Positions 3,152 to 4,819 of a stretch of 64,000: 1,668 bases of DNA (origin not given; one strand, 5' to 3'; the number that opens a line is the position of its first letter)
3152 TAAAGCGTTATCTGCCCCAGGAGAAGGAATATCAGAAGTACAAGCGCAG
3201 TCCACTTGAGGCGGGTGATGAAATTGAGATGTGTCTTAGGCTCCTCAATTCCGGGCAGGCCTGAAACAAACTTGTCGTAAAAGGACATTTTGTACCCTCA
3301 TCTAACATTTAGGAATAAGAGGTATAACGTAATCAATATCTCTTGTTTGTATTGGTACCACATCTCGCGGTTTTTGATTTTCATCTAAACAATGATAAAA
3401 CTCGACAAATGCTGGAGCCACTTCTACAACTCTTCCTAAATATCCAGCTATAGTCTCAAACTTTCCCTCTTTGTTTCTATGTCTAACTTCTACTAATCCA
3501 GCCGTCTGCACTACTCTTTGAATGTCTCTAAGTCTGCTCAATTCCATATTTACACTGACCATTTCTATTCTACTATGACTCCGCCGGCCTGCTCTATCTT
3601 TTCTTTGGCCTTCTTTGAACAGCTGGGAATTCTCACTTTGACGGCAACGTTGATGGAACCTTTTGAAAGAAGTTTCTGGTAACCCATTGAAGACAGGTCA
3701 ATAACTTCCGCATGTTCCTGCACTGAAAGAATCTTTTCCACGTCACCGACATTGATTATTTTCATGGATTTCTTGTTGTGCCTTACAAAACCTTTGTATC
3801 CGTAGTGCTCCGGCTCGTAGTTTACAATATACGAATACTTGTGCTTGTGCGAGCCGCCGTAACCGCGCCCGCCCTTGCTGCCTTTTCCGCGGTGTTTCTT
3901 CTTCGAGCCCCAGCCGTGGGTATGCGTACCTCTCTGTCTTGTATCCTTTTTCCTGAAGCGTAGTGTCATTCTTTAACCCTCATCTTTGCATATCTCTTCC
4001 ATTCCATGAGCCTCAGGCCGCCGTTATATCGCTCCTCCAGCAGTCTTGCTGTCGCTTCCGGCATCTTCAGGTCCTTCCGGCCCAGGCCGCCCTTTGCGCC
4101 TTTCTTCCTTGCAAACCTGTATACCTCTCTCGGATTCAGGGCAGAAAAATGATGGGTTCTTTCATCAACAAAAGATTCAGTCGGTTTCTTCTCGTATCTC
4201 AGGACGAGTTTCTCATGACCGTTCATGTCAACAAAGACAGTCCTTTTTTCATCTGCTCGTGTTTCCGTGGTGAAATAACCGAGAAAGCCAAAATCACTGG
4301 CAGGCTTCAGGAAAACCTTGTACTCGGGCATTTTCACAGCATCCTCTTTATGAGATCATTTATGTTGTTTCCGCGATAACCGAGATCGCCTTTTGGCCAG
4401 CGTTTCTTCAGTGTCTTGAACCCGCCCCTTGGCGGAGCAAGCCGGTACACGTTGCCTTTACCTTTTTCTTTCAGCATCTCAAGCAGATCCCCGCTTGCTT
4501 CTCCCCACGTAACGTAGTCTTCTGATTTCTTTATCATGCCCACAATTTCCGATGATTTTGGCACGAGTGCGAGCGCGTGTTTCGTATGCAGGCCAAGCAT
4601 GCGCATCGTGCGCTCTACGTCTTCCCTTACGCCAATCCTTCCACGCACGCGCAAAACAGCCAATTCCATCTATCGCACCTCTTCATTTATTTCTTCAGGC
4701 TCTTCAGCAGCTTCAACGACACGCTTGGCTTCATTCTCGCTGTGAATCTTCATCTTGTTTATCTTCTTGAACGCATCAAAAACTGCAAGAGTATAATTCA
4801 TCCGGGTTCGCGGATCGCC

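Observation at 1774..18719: Universal ribosomal-protein cluster interrupted by at least eight non-ribosomal genes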

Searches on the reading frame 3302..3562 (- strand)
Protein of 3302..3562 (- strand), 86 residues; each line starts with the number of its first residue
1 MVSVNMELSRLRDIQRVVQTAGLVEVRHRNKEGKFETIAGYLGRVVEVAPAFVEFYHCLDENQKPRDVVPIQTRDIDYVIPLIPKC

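Call 6: search_protein_families(library=pfam, proteins=[window:3302-3562:-], max_evalue=0.01)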
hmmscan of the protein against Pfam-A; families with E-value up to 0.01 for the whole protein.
window:3302-3562:- (86 aa): 0 families

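Call 14: search_protein_families(library=phrogs, proteins=[window:3302-3562:-], max_evalue=0.1)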
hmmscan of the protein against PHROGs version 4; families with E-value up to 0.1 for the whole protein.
window:3302-3562:- (86 aa): 0 families

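Call 15: search_protein_families(library=ncbifam, proteins=[window:3302-3562:-], max_evalue=0.1)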
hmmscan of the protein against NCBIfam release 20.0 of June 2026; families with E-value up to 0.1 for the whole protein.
window:3302-3562:- (86 aa): 0 families

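Call 16: search_protein_families(library=padloc, proteins=[window:3302-3562:-], max_evalue=0.1)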
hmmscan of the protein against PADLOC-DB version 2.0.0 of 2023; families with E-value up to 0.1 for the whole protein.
window:3302-3562:- (86 aa): 0 families

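Call 77: predict_structure(alignment_id=A6)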
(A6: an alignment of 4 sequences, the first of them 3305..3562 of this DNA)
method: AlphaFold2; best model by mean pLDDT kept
length: 86 residues; sequences in the alignment: 4
mean_pLDDT: 79.0   pTM: 0.66
mean pLDDT of the five models: 79.0, 76.8, 74.3, 72.9, 71.2
residues with pLDDT >= 90: 19; 70-90: 48; 50-70: 14; < 50: 5
segments of 3 or more residues with pLDDT < 50: 1-4
pLDDT, mean of each block of 10 residues (from residue 1): 54 68 85 91 83 86 84 89 64
secondary structure, 60 per line:
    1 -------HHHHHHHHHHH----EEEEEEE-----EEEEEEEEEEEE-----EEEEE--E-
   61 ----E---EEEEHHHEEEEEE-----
elements in order: H8-18 E23-29 E35-46 E52-56 E69-72 E76-81
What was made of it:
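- On WYL / Sm-like beta-barrel, considered for X9: Model pLDDT 79 (call 77).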

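Call 79: fold_search(model_id=the predicted structure, library=pdb)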
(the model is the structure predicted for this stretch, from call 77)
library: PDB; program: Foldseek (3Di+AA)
matches with E <= 10: 951; with E <= 0.001: 0
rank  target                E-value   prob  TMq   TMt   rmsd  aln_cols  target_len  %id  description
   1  9g6k_Lp               2.3e-02  0.96  0.45  0.13  13.3       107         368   14  LSU structure derived from the LSU sample of the mitoribosome from T. gondii. (released 2024-12-11)
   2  9hcd_Q                2.4e-02  0.99  0.47  0.21   7.3        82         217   12  Mouse mitoribosome large subunit assembly intermediate (with uL16m) bound to MRM3-dimer, DDX28 and the MALSU-L0R8F8-mt (released 2025-06-11)
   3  6wqn_A                3.3e-02  0.97  0.44  0.36   9.3        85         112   12  Structure of the 50S subunit of the ribosome from Methicillin Resistant Staphylococcus aureus in complex with the anti (released 2020-06-03)
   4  9i05_Al               3.3e-02  0.97  0.45  0.13   9.2        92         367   14  Cryo-EM structure of the large subunit of the mitochondrial ribosome from Toxoplasma gondii (released 2025-06-11)
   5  9i5v_S                4.3e-02  0.89  0.39  0.31  10.2        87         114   13  70S P. gingivalis ribosome erm-delta-porN strain (released 2025-08-20)
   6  9fnd_X                4.9e-02  1.00  0.59  0.18   4.5        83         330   14  Transcriptional activator PafBC bound to mycobacterial RNA polymerase (released 2025-02-12)
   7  7qfz_B                5.5e-02  1.00  0.65  0.22   5.0        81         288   10  BrxR, a WYL-domain containing transcriptional regulator (released 2022-05-18)
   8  7qfz_C                5.8e-02  1.00  0.65  0.22   4.9        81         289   11  BrxR, a WYL-domain containing transcriptional regulator (released 2022-05-18)
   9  7qfz_E                6.1e-02  1.00  0.64  0.22   5.0        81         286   10  BrxR, a WYL-domain containing transcriptional regulator (released 2022-05-18)
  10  3j6b_M                6.5e-02  0.93  0.48  0.30   9.9       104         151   12  Structure of the yeast mitochondrial large ribosomal subunit (released 2014-04-09)
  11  4wq1_B8               6.9e-02  0.96  0.47  0.32   9.1        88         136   15  Complex of 70S ribosome with tRNA-Tyr and mRNA with C-A mismatch in the first position in the A-site. (released 2015-06-10)
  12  8uua_R                6.9e-02  0.94  0.44  0.38   8.6        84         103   12  Cryo-EM structure of the Listeria innocua 50S ribosomal subunit in complex with HflXr (structure III) (released 2024-02-28)
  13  8c90_P                7.3e-02  0.87  0.43  0.34   9.2        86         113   14  Cryo-EM captures early ribosome assembly in action (released 2023-04-05)
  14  7qfz_D                7.7e-02  1.00  0.65  0.22   4.9        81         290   11  BrxR, a WYL-domain containing transcriptional regulator (released 2022-05-18)
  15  6sj9_A                7.7e-02  1.00  0.60  0.10   4.4        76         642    9  Proteasome accessory factor B/C (PafBC) of Arthrobacter aurescens (released 2019-10-16)
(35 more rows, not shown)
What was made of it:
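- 3302..3562 (-): X9, 86 aa, slot L15|SecY; GC3 0.23. Best TM 0.59-0.65 to WYL domains, also bL19 and Sm, with weak E-values (calls 77, 79)
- On WYL / Sm-like beta-barrel, considered for X9: TM 0.59-0.65, Foldseek probability 1.0 but E 0.02-0.3 (call 79).
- X9 models as an Sm/SH3-like barrel, a fold shared with bL19 and Sm proteins (call 79). The X9 barrel is closest to WYL domains of defence regulators (call 79).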

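Call 108: search_solved_structures(query=A6, max_evalue=1)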
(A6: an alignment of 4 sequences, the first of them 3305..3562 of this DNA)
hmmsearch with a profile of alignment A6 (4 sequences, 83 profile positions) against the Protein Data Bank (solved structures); distinct sequences matched with E-value up to 1: 3.
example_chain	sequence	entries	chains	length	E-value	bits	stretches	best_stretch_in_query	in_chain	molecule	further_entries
9fb1_A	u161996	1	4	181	0.15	15.5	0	35-74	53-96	Uncharacterized protein Rv2242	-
1uly_A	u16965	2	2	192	0.27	14.7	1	3-51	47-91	hypothetical protein PH1932 | hypothetical transcription regulator protein, PH1932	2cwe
9ugr_A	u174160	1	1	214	0.32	14.4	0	38-72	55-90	Syn-F4-Link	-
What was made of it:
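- On WYL / Sm-like beta-barrel, considered for X9: No sequence-profile hit (call 108)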

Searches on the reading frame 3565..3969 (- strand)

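Call 6: search_protein_families(library=pfam, proteins=[window:3565-3969:-], max_evalue=0.01)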
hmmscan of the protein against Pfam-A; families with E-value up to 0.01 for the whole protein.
window:3565-3969:- (134 aa): 1 family
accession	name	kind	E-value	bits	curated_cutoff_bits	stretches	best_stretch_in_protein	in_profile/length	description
PF00828.25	Ribosomal_L27A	-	6.1e-13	49.4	21.5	1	71-133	1-72/72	Ribosomal proteins 50S-L15, 50S-L18e, 60S-L27A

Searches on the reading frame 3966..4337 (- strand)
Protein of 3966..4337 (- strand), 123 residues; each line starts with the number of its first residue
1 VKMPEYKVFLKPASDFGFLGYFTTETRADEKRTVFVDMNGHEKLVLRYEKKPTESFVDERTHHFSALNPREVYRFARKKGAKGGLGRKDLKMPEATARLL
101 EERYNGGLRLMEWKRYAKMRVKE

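Call 6: search_protein_families(library=pfam, proteins=[window:3966-4337:-], max_evalue=0.01)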
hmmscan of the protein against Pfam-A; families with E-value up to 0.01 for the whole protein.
window:3966-4337:- (123 aa): 0 families

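Call 14: search_protein_families(library=phrogs, proteins=[window:3966-4337:-], max_evalue=0.1)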
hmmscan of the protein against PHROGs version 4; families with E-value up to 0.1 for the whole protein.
window:3966-4337:- (123 aa): 0 families

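Call 15: search_protein_families(library=ncbifam, proteins=[window:3966-4337:-], max_evalue=0.1)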
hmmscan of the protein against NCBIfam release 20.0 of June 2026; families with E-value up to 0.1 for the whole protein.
window:3966-4337:- (123 aa): 0 families

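Call 16: search_protein_families(library=padloc, proteins=[window:3966-4337:-], max_evalue=0.1)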
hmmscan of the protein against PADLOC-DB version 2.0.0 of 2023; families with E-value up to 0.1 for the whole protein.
window:3966-4337:- (123 aa): 0 families

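Call 33: search_solved_structures(query=A1, max_evalue=10)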
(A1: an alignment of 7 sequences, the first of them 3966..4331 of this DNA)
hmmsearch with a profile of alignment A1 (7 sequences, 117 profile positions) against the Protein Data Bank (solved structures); distinct sequences matched with E-value up to 10: 1.
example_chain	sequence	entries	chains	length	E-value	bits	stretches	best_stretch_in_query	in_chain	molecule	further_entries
7jly_A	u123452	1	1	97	0.55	13.7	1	46-105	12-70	RNA-binding protein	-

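Call 41: predict_structure(alignment_id=A1)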
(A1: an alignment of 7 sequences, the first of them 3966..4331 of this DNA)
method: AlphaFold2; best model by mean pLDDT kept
length: 121 residues; sequences in the alignment: 7
mean_pLDDT: 91.1   pTM: 0.84
mean pLDDT of the five models: 91.1, 89.7, 88.8, 88.1, 87.4
residues with pLDDT >= 90: 93; 70-90: 23; 50-70: 4; < 50: 1
segments of 3 or more residues with pLDDT < 50: none
pLDDT, mean of each block of 10 residues (from residue 1): 95 77 92 91 91 93 94 96 92 96 94 85 50
secondary structure, 60 per line:
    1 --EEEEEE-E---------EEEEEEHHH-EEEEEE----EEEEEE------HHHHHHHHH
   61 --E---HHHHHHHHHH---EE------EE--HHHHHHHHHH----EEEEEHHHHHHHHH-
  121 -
elements in order: E3-8 E20-25 E30-35 E40-45 H52-60 H67-76 H92-101 E106-110 H111-119
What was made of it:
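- Two families fold confidently (calls 41, 77).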

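Call 46: fold_search(model_id=the predicted structure, library=pdb)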
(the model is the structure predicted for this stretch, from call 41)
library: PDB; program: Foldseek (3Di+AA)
matches with E <= 10: 302; with E <= 0.001: 0
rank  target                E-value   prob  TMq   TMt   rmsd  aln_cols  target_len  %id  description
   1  2ra8                  1.4e-01  0.33  0.27  0.11   8.4        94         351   11  Crystal structure of the Q64V53_BACFR protein from Bacteroides fragilis. Northeast Structural Genomics Consortium target (released 2007-09-25)
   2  9e78_0U               3.6e-01  0.20  0.32  0.13  16.1       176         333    6  48-nm repeat of the Leishmania tarentolae doublet microtubule (released 2025-03-12)
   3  7r81_H1               3.8e-01  0.05  0.17  0.13  14.5       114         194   10  Structure of the translating Neurospora crassa ribosome arrested by cycloheximide (released 2021-12-01)
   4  7tzv_M                4.3e-01  0.05  0.20  0.15  17.8       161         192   12  Structure of DriD C-domain bound to 9mer ssDNA (released 2022-06-01)
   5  8u4v_A                5.9e-01  0.06  0.23  0.18  15.6       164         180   11  Cryo-EM structure of human claudin-4 complex with Clostridium perfringens enterotoxin C-terminal domain, sFab COP-1, a (released 2023-10-25)
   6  4cdp                  8.5e-01  0.06  0.21  0.11  16.8       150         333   11  Improved coordinates for Escherichia coli O157:H7 heme degrading enzyme ChuS. (released 2013-11-13)
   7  8cta_L                1.1e+00  0.07  0.18  0.28   6.3        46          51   20  Minimal 2:2 Ternary Complex between BI-224436 bound HIV-1 Integrase Catalytic Core Domain Dimer and Carboxy Terminal D (released 2023-02-22)
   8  7qep_M4               1.1e+00  0.05  0.19  0.22  18.4       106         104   13  Cryo-EM structure of the ribosome from Encephalitozoon cuniculi (released 2022-02-09)
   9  1stz_B                1.2e+00  0.08  0.27  0.13  16.3       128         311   11  Crystal structure of a hypothetical protein at 2.2 A resolution (released 2004-08-24)
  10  8cta_P                1.2e+00  0.08  0.19  0.30   6.2        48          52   21  Minimal 2:2 Ternary Complex between BI-224436 bound HIV-1 Integrase Catalytic Core Domain Dimer and Carboxy Terminal D (released 2023-02-22)
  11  7rro_5                1.4e+00  0.09  0.27  0.11   9.1       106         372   11  Structure of the 48-nm repeat doublet microtubule from bovine tracheal cilia (released 2021-10-27)
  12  7nym_BBB              1.4e+00  0.08  0.17  0.27   6.3        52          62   13  Mutant V517A - SH3 domain of JNK-interacting Protein 1 (JIP1) (released 2021-12-22)
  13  4yzs_B                1.6e+00  0.09  0.24  0.12  13.2        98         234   11  Crystal structures reveal transient PERK luminal domain tetramerization in ER stress signaling (released 2015-05-13)
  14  2j0p                  1.6e+00  0.06  0.24  0.12  16.5       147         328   10  Structure of the haem-chaperone Proteobacteria-protein HemS (released 2006-08-29)
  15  8esq_M                1.6e+00  0.05  0.21  0.20  14.6       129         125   13  Ytm1 associated nascent 60S ribosome State 2 (released 2022-11-30)
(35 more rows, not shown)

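Call 53: fold_search(model_id=the predicted structure, library=viral)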
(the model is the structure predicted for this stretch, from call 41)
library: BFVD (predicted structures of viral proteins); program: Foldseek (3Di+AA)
matches with E <= 10: 630; with E <= 0.001: 0
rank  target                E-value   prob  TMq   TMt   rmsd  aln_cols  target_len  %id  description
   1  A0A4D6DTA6            6.0e-02  0.54  0.35  0.33  19.4       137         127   11  (no name in the UniProt tables at hand)
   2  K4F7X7                6.0e-02  0.33  0.30  0.22  14.3       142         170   10  Uncharacterized protein [Cronobacter phage vB_CsaP_GAP52]
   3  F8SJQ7                2.2e-01  0.09  0.17  0.14  18.3       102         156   14  Uncharacterized protein 025 [Pseudomonas phage PhiPA3]
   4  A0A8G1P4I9            4.9e-01  0.20  0.31  0.30  16.9       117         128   14  (no name in the UniProt tables at hand)
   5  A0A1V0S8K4            4.9e-01  0.03  0.14  0.15  16.2       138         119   14  Uncharacterized protein [Catovirus CTV1]
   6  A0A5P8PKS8            5.2e-01  0.12  0.19  0.31   8.0        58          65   14  Uncharacterized protein [Klebsiella phage AmPh_EK80]
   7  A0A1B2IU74            5.8e-01  0.05  0.18  0.18  12.2       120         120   12  US22 family protein [Ranavirus maximus]
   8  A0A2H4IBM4            6.2e-01  0.09  0.27  0.20  10.9       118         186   10  Uncharacterized protein [Erwinia phage vB_EamM_Y3]
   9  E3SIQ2                6.2e-01  0.06  0.21  0.09  14.9       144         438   15  T4-like baseplate tail tube cap [Synechococcus phage S-SM2]
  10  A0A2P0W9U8            6.6e-01  0.30  0.25  0.28   4.8        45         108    9  Uncharacterized protein [Enterobacter phage Ec_L1]
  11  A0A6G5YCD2            6.6e-01  0.25  0.29  0.50   7.3        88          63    9  (no name in the UniProt tables at hand)
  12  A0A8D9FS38            6.6e-01  0.21  0.34  0.40   6.7        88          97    8  Uncharacterized protein [uncultured marine phage]
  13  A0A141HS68            7.0e-01  0.13  0.28  0.35  15.1       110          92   14  (no name in the UniProt tables at hand)
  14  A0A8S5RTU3            7.0e-01  0.12  0.25  0.21  15.8       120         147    8  (no name in the UniProt tables at hand)
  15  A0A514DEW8            7.0e-01  0.03  0.17  0.07  21.1       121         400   14  Uncharacterized protein [Streptomyces phage Dubu]
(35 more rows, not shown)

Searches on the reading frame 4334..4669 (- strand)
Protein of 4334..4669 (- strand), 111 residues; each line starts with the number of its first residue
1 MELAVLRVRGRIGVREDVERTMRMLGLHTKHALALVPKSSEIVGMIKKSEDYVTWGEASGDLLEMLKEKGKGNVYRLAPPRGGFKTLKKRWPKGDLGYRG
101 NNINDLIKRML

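Call 5: search_protein_families(library=pfam, proteins=[window:4334-4669:-], max_evalue=0.01)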
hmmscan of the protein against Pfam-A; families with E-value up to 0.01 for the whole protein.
window:4334-4669:- (111 aa): 1 family
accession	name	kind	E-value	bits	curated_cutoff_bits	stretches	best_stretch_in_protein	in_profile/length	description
PF00327.25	Ribosomal_L30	-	2.5e-11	43.7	23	1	3-53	1-51/51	Ribosomal protein L30p/L7e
